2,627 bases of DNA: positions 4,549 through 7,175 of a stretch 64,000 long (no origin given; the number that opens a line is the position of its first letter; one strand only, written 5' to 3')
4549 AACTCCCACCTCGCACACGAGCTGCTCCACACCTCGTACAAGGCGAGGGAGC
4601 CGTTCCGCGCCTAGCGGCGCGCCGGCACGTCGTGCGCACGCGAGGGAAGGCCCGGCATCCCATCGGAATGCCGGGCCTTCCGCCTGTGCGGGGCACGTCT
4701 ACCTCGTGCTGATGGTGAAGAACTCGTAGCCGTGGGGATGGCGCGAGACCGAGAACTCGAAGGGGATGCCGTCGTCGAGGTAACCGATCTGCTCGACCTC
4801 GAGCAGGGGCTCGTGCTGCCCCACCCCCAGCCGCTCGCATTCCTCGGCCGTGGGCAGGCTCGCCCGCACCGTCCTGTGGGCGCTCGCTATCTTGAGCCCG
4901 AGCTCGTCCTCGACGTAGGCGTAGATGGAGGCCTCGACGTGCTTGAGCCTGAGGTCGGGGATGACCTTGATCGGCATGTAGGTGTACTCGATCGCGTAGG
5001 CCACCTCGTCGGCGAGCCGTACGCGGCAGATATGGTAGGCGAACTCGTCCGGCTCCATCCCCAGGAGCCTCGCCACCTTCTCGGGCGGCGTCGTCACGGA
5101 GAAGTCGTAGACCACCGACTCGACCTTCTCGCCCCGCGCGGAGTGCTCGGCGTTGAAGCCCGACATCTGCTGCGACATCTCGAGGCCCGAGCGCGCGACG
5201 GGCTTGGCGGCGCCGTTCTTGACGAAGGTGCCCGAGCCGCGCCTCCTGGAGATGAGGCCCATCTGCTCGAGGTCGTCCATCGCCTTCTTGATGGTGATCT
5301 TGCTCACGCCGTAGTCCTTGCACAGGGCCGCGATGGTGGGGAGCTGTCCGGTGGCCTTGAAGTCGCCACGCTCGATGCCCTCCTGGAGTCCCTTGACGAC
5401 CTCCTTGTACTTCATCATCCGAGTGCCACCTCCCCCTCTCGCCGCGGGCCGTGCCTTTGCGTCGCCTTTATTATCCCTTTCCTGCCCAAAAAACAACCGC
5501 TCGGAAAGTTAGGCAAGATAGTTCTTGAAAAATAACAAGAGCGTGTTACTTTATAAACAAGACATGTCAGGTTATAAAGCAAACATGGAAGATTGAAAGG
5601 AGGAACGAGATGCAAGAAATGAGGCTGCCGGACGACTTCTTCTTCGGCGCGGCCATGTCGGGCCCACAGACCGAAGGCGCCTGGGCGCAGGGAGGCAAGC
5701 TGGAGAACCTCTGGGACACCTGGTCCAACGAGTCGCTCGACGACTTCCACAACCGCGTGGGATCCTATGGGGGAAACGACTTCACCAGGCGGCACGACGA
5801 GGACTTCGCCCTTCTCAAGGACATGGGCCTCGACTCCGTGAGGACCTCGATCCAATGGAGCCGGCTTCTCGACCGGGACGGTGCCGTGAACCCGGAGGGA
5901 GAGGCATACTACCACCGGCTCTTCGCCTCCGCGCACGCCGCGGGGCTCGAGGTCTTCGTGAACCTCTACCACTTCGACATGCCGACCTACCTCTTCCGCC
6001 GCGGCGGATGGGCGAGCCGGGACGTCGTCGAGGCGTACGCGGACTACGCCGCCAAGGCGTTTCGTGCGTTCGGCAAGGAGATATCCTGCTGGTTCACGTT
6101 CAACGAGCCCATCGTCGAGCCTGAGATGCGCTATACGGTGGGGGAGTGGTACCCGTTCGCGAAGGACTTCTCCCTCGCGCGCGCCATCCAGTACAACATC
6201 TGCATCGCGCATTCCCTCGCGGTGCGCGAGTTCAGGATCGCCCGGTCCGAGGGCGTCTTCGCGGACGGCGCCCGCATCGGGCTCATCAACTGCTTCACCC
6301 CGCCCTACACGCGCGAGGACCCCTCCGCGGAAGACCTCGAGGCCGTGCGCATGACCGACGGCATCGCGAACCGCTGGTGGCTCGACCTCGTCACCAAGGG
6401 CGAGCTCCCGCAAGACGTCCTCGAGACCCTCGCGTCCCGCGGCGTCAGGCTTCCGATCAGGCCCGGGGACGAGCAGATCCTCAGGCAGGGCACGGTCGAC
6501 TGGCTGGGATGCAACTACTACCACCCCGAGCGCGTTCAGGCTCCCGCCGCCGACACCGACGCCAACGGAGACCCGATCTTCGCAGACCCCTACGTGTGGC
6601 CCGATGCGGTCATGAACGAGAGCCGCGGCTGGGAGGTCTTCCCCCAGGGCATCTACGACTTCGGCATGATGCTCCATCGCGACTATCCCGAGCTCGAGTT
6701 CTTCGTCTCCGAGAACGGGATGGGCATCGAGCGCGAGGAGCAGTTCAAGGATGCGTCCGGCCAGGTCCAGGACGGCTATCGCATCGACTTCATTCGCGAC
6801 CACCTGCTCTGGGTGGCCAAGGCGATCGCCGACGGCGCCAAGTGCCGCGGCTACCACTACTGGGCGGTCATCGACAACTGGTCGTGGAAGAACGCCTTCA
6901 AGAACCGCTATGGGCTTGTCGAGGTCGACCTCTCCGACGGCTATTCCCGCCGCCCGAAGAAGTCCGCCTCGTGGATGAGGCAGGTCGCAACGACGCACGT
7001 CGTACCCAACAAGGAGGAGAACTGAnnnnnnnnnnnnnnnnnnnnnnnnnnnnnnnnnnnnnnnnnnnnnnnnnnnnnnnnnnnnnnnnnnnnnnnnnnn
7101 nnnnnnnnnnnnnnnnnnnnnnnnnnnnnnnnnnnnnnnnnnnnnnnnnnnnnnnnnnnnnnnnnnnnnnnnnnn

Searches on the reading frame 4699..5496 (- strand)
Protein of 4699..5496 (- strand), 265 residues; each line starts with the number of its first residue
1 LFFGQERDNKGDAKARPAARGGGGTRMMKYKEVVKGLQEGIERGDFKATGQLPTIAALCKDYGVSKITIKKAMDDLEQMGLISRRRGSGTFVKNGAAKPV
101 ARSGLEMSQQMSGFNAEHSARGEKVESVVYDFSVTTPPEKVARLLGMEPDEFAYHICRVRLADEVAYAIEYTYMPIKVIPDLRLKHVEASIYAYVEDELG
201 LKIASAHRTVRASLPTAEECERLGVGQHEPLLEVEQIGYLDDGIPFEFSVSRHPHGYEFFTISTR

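Call 10: search_protein_families(library=pfam, proteins=[window:4699-5496:-], max_evalue=0.001)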
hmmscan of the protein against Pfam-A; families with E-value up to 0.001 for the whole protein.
window:4699-5496:- (265 aa): 4 families
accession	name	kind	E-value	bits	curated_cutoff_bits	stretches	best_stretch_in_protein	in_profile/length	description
PF07702.18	UTRA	-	8.5e-37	126.5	23.8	1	120-255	1-137/141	UTRA domain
PF00392.27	GntR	-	5.9e-16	58.3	27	1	29-92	1-64/64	Bacterial regulatory proteins, gntR family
PF14502.12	HTH_41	-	1.4e-05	24.8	25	1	51-92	5-48/48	Helix-turn-helix domain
PF13730.12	HTH_36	-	2.1e-05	24.7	25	1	48-82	21-55/55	Helix-turn-helix domain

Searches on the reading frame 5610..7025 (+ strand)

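Call 10: search_protein_families(library=pfam, proteins=[window:5610-7025:+], max_evalue=0.001)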
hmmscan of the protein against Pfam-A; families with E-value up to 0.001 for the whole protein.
window:5610-7025:+ (471 aa): 1 family
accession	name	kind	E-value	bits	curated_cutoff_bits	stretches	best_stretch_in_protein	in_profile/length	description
PF00232.24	Glyco_hydro_1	-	6.7e-107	358.2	22.6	1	4-463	3-451/453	Glycosyl hydrolase family 1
